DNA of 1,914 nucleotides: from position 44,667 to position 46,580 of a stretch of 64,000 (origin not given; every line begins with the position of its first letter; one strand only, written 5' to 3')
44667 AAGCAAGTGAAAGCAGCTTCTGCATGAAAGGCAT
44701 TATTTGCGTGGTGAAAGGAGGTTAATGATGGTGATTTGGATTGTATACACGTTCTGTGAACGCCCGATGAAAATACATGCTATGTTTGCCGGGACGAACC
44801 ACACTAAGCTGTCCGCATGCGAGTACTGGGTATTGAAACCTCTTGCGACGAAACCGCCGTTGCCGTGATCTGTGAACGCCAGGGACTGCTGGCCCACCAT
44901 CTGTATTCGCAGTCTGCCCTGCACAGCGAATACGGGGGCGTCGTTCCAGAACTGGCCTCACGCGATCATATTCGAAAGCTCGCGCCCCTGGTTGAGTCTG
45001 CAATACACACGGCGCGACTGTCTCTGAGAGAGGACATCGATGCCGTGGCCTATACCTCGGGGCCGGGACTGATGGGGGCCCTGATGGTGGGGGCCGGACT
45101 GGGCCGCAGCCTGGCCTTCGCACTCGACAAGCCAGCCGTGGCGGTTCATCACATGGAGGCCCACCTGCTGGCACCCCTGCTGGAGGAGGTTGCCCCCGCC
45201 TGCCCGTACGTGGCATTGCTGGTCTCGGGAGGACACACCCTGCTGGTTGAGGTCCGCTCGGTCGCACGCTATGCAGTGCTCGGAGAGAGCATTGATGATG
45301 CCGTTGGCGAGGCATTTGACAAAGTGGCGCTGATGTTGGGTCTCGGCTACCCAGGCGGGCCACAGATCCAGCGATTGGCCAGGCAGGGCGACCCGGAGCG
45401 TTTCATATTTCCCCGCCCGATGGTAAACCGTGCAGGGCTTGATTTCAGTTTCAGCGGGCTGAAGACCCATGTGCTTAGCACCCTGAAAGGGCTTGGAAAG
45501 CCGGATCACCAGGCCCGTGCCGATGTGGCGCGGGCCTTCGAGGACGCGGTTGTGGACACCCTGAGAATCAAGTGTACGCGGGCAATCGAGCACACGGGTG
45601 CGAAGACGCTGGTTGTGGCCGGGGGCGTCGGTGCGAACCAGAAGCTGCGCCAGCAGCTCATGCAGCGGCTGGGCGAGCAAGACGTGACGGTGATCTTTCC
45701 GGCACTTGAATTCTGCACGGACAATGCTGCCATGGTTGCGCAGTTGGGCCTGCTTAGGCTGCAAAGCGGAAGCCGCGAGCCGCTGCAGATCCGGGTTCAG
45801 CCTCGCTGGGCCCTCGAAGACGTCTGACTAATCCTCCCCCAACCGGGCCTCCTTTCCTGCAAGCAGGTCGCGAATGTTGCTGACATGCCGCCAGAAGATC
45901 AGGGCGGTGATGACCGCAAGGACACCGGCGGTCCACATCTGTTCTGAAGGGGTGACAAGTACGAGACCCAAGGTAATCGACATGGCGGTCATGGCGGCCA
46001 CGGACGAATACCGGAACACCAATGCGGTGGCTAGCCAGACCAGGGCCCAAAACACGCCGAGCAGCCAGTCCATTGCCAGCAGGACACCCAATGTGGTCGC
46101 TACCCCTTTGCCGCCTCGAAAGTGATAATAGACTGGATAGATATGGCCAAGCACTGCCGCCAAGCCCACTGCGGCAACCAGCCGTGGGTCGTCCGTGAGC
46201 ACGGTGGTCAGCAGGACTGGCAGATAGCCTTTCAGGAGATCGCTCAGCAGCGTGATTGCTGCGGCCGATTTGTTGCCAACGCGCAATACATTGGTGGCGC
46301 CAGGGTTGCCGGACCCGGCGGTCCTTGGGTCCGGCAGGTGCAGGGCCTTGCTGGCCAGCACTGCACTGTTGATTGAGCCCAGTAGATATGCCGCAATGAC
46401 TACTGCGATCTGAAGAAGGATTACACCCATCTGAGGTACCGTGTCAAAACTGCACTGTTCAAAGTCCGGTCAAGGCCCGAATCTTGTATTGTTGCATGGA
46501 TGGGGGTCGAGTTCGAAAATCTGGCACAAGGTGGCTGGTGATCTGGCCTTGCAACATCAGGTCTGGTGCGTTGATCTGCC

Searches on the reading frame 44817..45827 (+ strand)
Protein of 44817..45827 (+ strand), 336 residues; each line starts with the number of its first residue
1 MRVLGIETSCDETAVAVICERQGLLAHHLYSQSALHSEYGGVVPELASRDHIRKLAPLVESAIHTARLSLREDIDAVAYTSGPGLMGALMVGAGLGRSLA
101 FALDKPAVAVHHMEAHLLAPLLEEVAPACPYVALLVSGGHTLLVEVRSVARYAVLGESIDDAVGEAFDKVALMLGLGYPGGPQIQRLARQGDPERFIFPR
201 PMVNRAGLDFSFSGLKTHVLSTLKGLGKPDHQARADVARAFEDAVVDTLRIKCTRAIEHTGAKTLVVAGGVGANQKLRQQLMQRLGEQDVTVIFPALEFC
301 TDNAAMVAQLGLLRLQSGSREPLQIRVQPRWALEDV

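Call 27: search_protein_families(library=pfam, proteins=[window:44817-45827:+], max_evalue=0.00001)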
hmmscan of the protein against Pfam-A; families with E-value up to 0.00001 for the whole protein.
window:44817-45827:+ (336 aa): 2 families
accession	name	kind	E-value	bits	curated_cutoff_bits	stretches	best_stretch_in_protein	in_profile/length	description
PF00814.31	TsaD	-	1.1e-91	307.7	24.8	1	24-308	2-263/264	tRNA N6-adenosine threonylcarbamoyltransferase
PF22521.2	HypF_C_2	-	1.9e-07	31.5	27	1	230-298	162-230/241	Carbamoyltransferase, Kae1-like Domain, second subdomain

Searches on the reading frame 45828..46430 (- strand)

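Call 65: search_protein_families(library=pfam, proteins=[window:45828-46430:-], max_evalue=0.0001)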
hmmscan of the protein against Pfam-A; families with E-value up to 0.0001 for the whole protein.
window:45828-46430:- (200 aa): 1 family
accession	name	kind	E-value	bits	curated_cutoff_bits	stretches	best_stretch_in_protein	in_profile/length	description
PF02660.20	G3P_acyltransf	-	1.2e-52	178.8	24.1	1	13-189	1-164/164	Glycerol-3-phosphate acyltransferase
